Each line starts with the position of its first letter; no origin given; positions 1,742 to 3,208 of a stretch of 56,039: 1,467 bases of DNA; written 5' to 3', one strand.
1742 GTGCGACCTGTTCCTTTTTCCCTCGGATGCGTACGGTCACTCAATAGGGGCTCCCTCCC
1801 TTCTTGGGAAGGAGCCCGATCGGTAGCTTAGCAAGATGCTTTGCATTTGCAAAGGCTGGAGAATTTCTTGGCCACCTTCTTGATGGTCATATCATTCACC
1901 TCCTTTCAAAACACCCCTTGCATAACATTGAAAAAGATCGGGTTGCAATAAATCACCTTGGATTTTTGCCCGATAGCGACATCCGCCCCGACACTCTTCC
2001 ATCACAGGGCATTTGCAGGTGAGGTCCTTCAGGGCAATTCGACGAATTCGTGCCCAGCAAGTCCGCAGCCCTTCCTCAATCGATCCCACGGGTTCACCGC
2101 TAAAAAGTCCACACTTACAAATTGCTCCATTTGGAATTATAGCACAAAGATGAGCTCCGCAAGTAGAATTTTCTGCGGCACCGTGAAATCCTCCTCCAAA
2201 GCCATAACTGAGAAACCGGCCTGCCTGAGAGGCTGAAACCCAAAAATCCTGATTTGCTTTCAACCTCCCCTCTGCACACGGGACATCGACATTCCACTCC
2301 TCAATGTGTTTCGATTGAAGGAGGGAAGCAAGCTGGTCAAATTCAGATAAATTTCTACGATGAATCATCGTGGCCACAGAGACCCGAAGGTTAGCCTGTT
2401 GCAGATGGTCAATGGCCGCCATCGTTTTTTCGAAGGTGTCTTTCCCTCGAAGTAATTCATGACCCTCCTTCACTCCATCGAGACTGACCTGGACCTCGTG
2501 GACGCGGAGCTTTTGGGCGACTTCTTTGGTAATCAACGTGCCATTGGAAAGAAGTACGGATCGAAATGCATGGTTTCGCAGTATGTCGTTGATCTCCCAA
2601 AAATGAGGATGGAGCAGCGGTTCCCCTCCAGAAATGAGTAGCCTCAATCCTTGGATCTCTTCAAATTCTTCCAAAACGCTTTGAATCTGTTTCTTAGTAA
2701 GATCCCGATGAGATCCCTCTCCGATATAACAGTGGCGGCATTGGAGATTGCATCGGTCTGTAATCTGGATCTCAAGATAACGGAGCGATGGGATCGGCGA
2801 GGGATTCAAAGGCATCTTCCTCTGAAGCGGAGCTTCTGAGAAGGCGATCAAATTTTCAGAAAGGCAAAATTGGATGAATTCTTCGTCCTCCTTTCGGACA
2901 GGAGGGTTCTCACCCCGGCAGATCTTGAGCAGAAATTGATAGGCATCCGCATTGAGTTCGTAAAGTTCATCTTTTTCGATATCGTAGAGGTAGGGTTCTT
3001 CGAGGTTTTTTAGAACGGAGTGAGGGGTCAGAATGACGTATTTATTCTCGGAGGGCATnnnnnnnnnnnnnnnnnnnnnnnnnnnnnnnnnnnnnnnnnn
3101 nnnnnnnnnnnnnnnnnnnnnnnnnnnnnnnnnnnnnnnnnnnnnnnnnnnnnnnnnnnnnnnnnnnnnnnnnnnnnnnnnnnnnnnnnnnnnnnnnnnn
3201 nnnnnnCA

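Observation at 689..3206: Uncharacterised rSAM/SPASM peptide-maturase-like operon with two hidden short ORFs and an ATP-grasp gene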

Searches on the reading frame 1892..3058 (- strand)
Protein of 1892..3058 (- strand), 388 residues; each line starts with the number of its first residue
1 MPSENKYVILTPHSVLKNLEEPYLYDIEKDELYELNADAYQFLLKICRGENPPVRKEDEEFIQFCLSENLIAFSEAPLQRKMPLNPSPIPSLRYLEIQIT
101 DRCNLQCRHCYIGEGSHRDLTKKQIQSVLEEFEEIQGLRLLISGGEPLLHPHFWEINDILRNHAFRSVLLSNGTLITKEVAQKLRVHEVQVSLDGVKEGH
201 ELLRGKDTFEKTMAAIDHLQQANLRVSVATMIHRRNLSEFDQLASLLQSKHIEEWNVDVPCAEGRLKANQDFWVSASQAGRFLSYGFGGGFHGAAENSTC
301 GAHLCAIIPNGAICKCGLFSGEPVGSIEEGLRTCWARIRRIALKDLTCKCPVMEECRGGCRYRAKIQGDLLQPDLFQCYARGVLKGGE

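Call 3: search_protein_families(library=ncbifam, proteins=[window:1892-3058:-], max_evalue=0.01)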
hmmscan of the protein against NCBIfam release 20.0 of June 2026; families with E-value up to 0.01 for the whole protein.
window:1892-3058:- (388 aa): 78 families (the best 25 are shown)
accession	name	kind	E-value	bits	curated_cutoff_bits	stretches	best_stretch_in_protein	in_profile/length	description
NF050035.1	rSAM_WgK_link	exception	2.5e-29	102.4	650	1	94-267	10-191/367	radical SAM/SPASM peptide maturase WgkB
TIGR04250.1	SCM_rSAM_ScmE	equivalog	1.3e-28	99.9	400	1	93-248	3-166/358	SynChlorMet cassette radical SAM/SPASM protein ScmE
TIGR04051.1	rSAM_NirJ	equivalog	2.8e-28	98.9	515.45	1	99-267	8-183/354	heme d1 biosynthesis radical SAM protein NirJ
TIGR04054.1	rSAM_NirJ1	equivalog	5.6e-28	97.6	650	1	98-253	41-203/387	putative heme d1 biosynthesis radical SAM protein NirJ1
TIGR04340.1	rSAM_ACGX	hypoth_equivalog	1.4e-26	93.6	400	1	97-256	7-178/341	radical SAM/SPASM domain protein, ACGX system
TIGR03962.1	mycofact_rSAM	equivalog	3.1e-26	92.3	265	1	97-248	16-174/339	mycofactocin radical SAM maturase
TIGR04347.1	pseudo_SAM_Halo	equivalog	2.4e-25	89.6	525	1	98-254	43-206/390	TIGR04347 family pseudo-SAM/SPASM protein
TIGR04546.1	rSAM_ahbC_deAc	equivalog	7.1e-25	87.6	650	1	98-252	44-205/390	12,18-didecarboxysiroheme deacetylase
TIGR04545.1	rSAM_ahbD_hemeb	equivalog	2.2e-24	86.5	500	1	98-287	5-202/339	heme b synthase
TIGR04303.1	GeoRSP_rSAM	equivalog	9.9e-24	84.5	400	1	98-260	10-177/325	GeoRSP system radical SAM/SPASM protein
TIGR04055.1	rSAM_NirJ2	equivalog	1.1e-23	84.3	500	1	99-246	6-160/326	putative heme d1 biosynthesis radical SAM protein NirJ2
TIGR04133.1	rSAM_w_lipo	hypoth_equivalog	9e-22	77.5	425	1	90-281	21-223/350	TIGR04133 family radical SAM/SPASM protein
TIGR04053.2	TIGR04053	equivalog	3e-21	76.1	395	1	99-270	14-196/366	TIGR04053 family radical SAM/SPASM domain-containing protein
TIGR04251.1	SCM_rSAM_ScmF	equivalog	3.1e-21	76.2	400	1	92-249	3-171/353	SynChlorMet cassette radical SAM/SPASM protein ScmF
NF045574.1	sacti_mat_StsB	exception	4e-20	72.1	625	1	80-254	83-263/466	StsB family radical SAM/SPASM domain sactipeptide maturase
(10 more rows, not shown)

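Call 4: search_protein_families(library=pfam, proteins=[window:1892-3058:-], max_evalue=0.01)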
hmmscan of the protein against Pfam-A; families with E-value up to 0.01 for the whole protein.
window:1892-3058:- (388 aa): 2 families
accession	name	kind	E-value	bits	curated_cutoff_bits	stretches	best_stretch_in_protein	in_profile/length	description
PF04055.27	Radical_SAM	-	6.5e-24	85.4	29.5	1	97-247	1-166/166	Radical SAM superfamily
PF13353.11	Fer4_12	-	8.3e-05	23.3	22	1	102-196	14-116/137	4Fe-4S single cluster domain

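Call 9: find_homologous_proteins(query=window:1892-3058:-, max_evalue=1e-10)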
Query window:1892-3058:- (388 aa): 3571 proteins with E <= 1e-10 among 6751 candidates; the best 120 are listed.
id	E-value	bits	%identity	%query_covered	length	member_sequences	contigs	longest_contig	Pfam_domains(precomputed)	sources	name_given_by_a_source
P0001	6.2e-267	903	100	100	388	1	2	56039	PF04055.28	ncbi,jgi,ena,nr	ncbi:MAG TPA: radical SAM protein [Thermodesulfobacteriota bacterium]|jgi:radical SAM protein with 4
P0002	1.2e-256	869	96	100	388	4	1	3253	PF04055.28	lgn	-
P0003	1.4e-248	842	93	100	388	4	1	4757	PF04055.28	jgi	-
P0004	6.1e-243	824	90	100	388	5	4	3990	PF04055.28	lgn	-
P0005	2.2e-236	802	87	100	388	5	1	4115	PF04055.28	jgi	jgi:radical SAM protein with 4Fe4S-binding SPASM domain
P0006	3.1e-236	802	87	100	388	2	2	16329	PF04055.28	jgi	jgi:radical SAM protein with 4Fe4S-binding SPASM domain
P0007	4.6e-235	798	87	100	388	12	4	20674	PF04055.28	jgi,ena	-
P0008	1.0e-234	797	86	100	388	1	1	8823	PF04055.28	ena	-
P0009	1.5e-234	796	86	100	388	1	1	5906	PF04055.28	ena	-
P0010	2.9e-234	795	86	100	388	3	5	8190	PF04055.28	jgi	jgi:radical SAM protein with 4Fe4S-binding SPASM domain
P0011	4.2e-234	795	86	100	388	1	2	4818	PF04055.28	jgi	jgi:radical SAM protein with 4Fe4S-binding SPASM domain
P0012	4.6e-234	795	86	100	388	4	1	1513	PF04055.28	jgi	-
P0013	1.0e-233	793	86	100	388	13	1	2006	PF04055.28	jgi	jgi:radical SAM protein with 4Fe4S-binding SPASM domain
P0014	2.3e-233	792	87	100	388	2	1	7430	PF04055.28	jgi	jgi:radical SAM protein with 4Fe4S-binding SPASM domain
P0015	2.8e-233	792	86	100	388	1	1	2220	PF04055.28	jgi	jgi:radical SAM protein with 4Fe4S-binding SPASM domain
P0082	1.4e-216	737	79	100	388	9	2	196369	PF04055.28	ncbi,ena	-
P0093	2.5e-211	720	80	98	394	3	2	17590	PF04055.28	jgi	jgi:AdoMet-dependent heme synthase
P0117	4.1e-197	673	72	100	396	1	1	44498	PF04055.28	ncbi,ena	-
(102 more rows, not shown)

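Call 11: find_encoding_contigs(protein=P0117, flank=5000, max_places=2)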
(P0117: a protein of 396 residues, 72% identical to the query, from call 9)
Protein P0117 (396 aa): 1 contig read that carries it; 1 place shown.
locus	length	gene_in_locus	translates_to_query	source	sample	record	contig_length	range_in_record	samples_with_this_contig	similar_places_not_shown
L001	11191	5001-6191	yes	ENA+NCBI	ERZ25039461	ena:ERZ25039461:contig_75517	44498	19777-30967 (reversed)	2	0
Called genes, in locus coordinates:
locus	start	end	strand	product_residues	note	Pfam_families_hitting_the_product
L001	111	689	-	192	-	PF02475:TRM5-TYW2_MTfase, PF13489:Methyltransf_23, PF01135:PCMT, PF01209:Ubie_methyltran, PF13847:Methyltransf_31, PF08241:Methyltransf_11, PF08242:Methyltransf_12, PF13649:Methyltransf_25, +4 more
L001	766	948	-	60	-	-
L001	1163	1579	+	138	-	-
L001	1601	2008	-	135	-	PF12675:DUF3795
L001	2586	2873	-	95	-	-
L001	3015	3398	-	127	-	PF08349:DUF1722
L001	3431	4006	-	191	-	PF04463:2-thiour_desulf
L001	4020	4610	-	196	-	PF04191:PEMT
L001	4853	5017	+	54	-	-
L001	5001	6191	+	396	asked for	PF04055:Radical_SAM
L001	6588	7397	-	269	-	-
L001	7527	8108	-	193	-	PF01946:Thi4 (weak), PF00890:FAD_binding_2 (weak), PF01266:DAO, PF12831:FAD_oxidored, PF13450:NAD_binding_8, PF13738:Pyr_redox_3 (weak), PF01593:Amino_oxidase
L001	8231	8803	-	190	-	PF00210:Ferritin (weak), PF02915:Rubrerythrin, PF23458:DUF7130 (weak), PF21349:RUBY_RBDX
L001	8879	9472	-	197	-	PF02525:Flavodoxin_2, PF03358:FMN_red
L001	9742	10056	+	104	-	PF01243:PNPOx_N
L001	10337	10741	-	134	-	-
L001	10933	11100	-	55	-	PF23189:UPF0261_C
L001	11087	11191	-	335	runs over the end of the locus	PF06792:UPF0261, PF23189:UPF0261_C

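Call 12: find_encoding_contigs(protein=P0082, flank=5000, max_places=2)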
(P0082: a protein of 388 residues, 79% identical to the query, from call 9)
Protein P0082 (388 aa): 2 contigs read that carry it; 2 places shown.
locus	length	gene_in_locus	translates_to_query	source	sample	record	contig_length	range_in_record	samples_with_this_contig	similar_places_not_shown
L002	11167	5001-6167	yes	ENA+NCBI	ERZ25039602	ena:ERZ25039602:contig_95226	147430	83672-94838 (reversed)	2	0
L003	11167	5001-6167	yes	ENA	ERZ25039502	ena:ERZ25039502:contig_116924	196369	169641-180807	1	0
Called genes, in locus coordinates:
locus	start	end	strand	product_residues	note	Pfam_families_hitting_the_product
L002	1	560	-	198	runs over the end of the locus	PF19502:DUF6036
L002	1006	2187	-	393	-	PF00155:Aminotran_1_2, PF00266:Aminotran_5, PF01212:Beta_elim_lyase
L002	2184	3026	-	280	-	PF01592:NifU_N, PF04324:Fer2_BFD, PF01106:NifU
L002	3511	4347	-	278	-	PF01135:PCMT, PF01209:Ubie_methyltran, PF05175:MTS, PF06325:PrmA, PF13489:Methyltransf_23, PF13847:Methyltransf_31, PF08241:Methyltransf_11, PF08242:Methyltransf_12, +3 more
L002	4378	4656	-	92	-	PF04014:MazE_antitoxin (weak)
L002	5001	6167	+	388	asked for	PF04055:Radical_SAM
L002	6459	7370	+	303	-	PF02655:ATP-grasp_3 (faint)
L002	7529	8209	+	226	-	PF00005:ABC_tran, PF13304:AAA_21 (faint)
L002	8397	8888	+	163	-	PF12704:MacB_PCD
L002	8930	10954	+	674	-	PF02687:FtsX, PF12704:MacB_PCD, PF02687:FtsX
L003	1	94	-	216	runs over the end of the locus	-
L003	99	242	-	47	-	-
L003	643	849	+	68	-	-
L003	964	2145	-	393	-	PF00155:Aminotran_1_2, PF00266:Aminotran_5, PF01212:Beta_elim_lyase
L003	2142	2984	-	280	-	PF01592:NifU_N, PF04324:Fer2_BFD, PF01106:NifU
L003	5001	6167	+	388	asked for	PF04055:Radical_SAM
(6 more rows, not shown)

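Call 17: find_related_loci(query=A1, collection=genome_contigs, flank=6000)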
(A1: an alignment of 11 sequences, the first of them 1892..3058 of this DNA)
Query A1 (388 aa) in genome_contigs; peptide patterns used: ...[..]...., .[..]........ (x = any residue, [..] = any of these).
600 stretches matched a pattern (row limit reached: there are more); 555 encode a relative of the query (tblastn E <= 1e-3); the best 80 are kept; 80 distinct loci.
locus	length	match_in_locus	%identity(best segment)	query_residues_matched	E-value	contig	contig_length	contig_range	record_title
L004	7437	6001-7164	85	1-388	0e+0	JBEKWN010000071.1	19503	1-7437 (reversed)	MAG: Thermodesulfobacteriota bacterium isolate SPRUCE 629 SPRUCE_629_71, whole genome shotgun sequence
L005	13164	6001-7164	80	1-388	0e+0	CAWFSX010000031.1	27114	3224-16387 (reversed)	MAG: uncultured delta proteobacterium isolate MFD00709.bin.2.41 genome assembly, contig: contig_164671, whole genome sho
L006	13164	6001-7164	73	1-388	0e+0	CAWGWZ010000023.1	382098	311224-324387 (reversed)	MAG: uncultured delta proteobacterium isolate MFD04408.bin.3.38 genome assembly, contig: contig_8581, whole genome shotg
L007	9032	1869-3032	70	1-388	0e+0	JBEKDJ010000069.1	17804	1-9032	MAG: Thermodesulfobacteriota bacterium isolate SPRUCE 180 SPRUCE_180_69, whole genome shotgun sequence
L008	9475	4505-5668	68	1-388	0e+0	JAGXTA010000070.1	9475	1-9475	MAG: Deltaproteobacteria bacterium isolate CROMO_BS_46_3 c_000000295596, whole genome shotgun sequence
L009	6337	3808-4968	67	2-388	0e+0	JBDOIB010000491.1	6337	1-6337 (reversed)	MAG: Thermodesulfobacteriota bacterium isolate TC202112_Ori_Bins020 k147_388346, whole genome shotgun sequence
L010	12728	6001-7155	68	1-385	0e+0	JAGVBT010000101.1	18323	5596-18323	MAG: Deltaproteobacteria bacterium isolate DeMMO6_17 c_000000095089, whole genome shotgun sequence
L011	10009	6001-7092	50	10-378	8e-120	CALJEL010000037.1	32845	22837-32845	MAG: uncultured bacterium isolate S1_Bin_METABAT__318_1 genome assembly, contig: c_000003013600, whole genome shotgun se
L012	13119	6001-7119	46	10-385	3e-115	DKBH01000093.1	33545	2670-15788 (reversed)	MAG TPA_asm: Nitrospiraceae bacterium UBA6905 UBA6905_contig_2641, whole genome shotgun sequence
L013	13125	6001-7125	47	7-383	1e-109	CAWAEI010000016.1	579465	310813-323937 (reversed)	MAG: uncultured delta proteobacterium isolate MFD00905.bin.1.58 genome assembly, contig: contig_41108, whole genome shot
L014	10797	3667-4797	43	10-385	5e-109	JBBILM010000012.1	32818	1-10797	MAG: Nitrospirota bacterium isolate EPF170215_bin_209 NODE_1061_length_32818_cov_9.678479, whole genome shotgun sequence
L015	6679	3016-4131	46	10-384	3e-108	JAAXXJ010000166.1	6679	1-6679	MAG: Nitrospirae bacterium isolate W9_Combined_metabat2_096 W9_Combined_metabat2_096_NODE_7313, whole genome shotgun seq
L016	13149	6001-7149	48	15-385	5e-108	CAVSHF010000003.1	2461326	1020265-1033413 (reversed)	MAG: uncultured Nitrospiraceae bacterium isolate MFD01476.bin.1.65 genome assembly, contig: contig_173, whole genome sho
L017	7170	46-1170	47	7-383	3e-108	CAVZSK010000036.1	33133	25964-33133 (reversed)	MAG: uncultured delta proteobacterium isolate MFD00905.bin.2.152 genome assembly, contig: contig_56327, whole genome sho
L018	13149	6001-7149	45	10-385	6e-106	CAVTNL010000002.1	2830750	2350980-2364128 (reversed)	MAG: uncultured Nitrospiraceae bacterium isolate MFD04752.bin.2.24 genome assembly, contig: contig_11909, whole genome s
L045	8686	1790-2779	29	94-379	3e-29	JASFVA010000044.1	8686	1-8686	MAG: Nitrospirota bacterium isolate D1105M12metaG_Bin_593 D1105M12metaG_FD_scaffold_875_c1, whole genome shotgun sequenc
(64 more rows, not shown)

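Call 23: search_solved_structures(query=A1, max_evalue=0.001, show_alignments=2)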
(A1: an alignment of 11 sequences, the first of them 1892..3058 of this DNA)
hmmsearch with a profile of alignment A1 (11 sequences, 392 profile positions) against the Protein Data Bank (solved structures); distinct sequences matched with E-value up to 0.001: 20.
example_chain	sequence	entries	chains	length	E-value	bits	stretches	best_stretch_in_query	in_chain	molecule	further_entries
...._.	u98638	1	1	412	1.7e-18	69.7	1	96-243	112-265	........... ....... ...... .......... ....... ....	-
6c8v_A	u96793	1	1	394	2.3e-08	36.4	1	94-241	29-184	Coenzyme PQQ synthesis protein E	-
9dfu_A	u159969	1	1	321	1e-06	30.9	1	97-264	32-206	Radical SAM core domain-containing protein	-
9dfn_A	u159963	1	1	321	1.5e-06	30.4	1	99-264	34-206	Radical SAM core domain-containing protein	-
7vob_C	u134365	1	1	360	2.4e-06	29.7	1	93-258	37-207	Cytosylglucuronate decarboxylase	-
7voc_C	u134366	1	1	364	2.4e-06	29.7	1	93-258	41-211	Cytosylglucuronate decarboxylase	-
1tv7_A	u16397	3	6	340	3.5e-06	29.2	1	92-250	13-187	Molybdenum cofactor biosynthesis protein A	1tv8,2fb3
2fb2_A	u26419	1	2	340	4e-06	29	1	92-250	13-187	Molybdenum cofactor biosynthesis protein A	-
5wgg_A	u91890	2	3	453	4.6e-06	28.8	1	67-205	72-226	Radical SAM domain protein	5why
7n7h_A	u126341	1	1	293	8.1e-06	28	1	98-259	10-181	VIPERIN-LIKE ENZYME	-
9dfw_A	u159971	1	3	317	1.3e-05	27.3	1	99-255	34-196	Radical SAM core domain-containing protein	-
6b4c_A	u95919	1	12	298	1.9e-05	26.7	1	99-241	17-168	Viperin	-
9dgw_A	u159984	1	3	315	2.1e-05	26.6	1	99-241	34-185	Radical SAM core domain-containing protein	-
8ai6_A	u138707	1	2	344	2.2e-05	26.6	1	96-175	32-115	Putative peptide biosynthesis protein YydG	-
8ai1_A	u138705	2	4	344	2.3e-05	26.5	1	96-175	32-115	Putative peptide biosynthesis protein YydG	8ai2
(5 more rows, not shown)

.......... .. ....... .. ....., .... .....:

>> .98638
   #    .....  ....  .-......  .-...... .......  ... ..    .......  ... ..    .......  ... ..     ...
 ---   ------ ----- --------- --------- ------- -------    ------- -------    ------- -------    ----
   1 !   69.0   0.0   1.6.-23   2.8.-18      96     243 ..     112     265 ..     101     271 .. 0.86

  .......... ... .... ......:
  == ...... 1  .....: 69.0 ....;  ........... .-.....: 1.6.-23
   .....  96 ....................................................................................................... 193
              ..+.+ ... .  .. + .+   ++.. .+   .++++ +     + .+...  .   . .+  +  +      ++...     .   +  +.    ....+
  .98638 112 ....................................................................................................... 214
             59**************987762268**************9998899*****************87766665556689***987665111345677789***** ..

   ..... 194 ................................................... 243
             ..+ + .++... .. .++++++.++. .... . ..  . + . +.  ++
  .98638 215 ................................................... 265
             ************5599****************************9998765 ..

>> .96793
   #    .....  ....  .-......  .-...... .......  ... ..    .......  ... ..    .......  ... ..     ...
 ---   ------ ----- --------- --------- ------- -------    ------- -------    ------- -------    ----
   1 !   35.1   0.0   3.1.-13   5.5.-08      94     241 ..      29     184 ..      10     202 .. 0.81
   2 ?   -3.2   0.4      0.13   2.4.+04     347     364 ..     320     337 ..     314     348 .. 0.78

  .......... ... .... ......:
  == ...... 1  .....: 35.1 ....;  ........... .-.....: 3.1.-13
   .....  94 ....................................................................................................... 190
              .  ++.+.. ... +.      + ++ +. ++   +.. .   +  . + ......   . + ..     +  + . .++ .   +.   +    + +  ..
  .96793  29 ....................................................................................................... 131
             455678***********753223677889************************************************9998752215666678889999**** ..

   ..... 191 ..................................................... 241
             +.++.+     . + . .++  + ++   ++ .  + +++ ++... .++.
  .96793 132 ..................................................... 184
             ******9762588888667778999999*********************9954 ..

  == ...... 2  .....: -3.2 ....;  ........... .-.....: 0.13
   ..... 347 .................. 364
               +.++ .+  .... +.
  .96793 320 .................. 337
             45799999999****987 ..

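Call 34: predict_structure(alignment_id=A1)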
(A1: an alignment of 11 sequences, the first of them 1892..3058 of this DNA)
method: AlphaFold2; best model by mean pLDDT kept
length: 388 residues; sequences in the alignment: 11
mean_pLDDT: 59.6   pTM: 0.52
mean pLDDT of the five models: 59.6, 54.4, 50.8, 45.6, 40.9
residues with pLDDT >= 90: 9; 70-90: 145; 50-70: 88; < 50: 146
segments of 3 or more residues with pLDDT < 50: 83-93, 109-117, 133-138, 143-145, 260-268, 283-388
pLDDT, mean of each block of 10 residues (from residue 1): 68 68 65 78 85 81 86 76 42 52 52 47 68 51 57 75 67 76 81 83 83 91 82 74 81 62 45 56 41 30 34 34 38 43 38 28 42 36 25
secondary structure, 60 per line:
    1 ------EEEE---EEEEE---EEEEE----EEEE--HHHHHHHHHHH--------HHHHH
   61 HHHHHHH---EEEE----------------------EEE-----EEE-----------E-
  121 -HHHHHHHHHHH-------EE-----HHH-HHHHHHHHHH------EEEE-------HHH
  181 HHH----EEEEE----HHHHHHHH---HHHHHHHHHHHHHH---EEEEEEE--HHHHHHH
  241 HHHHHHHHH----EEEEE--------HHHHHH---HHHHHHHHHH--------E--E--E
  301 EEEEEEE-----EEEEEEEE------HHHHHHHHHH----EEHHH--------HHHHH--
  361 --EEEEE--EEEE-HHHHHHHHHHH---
elements in order: E7-10 E14-18 E22-26 E31-34 H37-47 H56-67 E71-74 E97-99 E105-107 H122-132 H151-160 E167-170 H178-183 E188-192 H197-204 H208-221 E225-231 H234-249 E254-258 H267-272 H276-285 E300-307 E313-320 H327-336 H354-358 E363-367 E370-373 H375-385

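Call 35: search_protein_representatives(protein=window:1892-3058:-)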
Query: 388 residues. Proteins with E-value up to 0.001 (for the whole library): 38510; up to 1e-10: 8884; up to 1e-30: 99. The best 150 are listed.
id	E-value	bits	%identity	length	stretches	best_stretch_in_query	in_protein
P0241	9.4e-119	413.2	48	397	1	4-385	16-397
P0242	2.0e-113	395.6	49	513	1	7-384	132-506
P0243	4.7e-108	377.9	46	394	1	7-383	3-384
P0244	6.4e-107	374.2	44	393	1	9-385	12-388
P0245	2.3e-105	369.1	46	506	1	3-365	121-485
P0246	1.3e-104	366.6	48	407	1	2-383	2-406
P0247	2.0e-104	366.0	45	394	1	7-378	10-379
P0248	2.1e-103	362.7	44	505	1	6-365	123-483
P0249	4.6e-103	361.5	42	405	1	9-388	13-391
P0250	3.9e-102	358.5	44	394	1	2-383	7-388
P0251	1.8e-101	356.3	44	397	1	5-367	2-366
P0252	5.6e-101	354.7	45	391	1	6-383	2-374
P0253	6.7e-101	354.4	46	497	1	6-365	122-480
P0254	5.3e-100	351.4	45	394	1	11-382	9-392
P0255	2.7e-97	342.5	44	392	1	4-386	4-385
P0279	1.4e-75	271.0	36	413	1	4-382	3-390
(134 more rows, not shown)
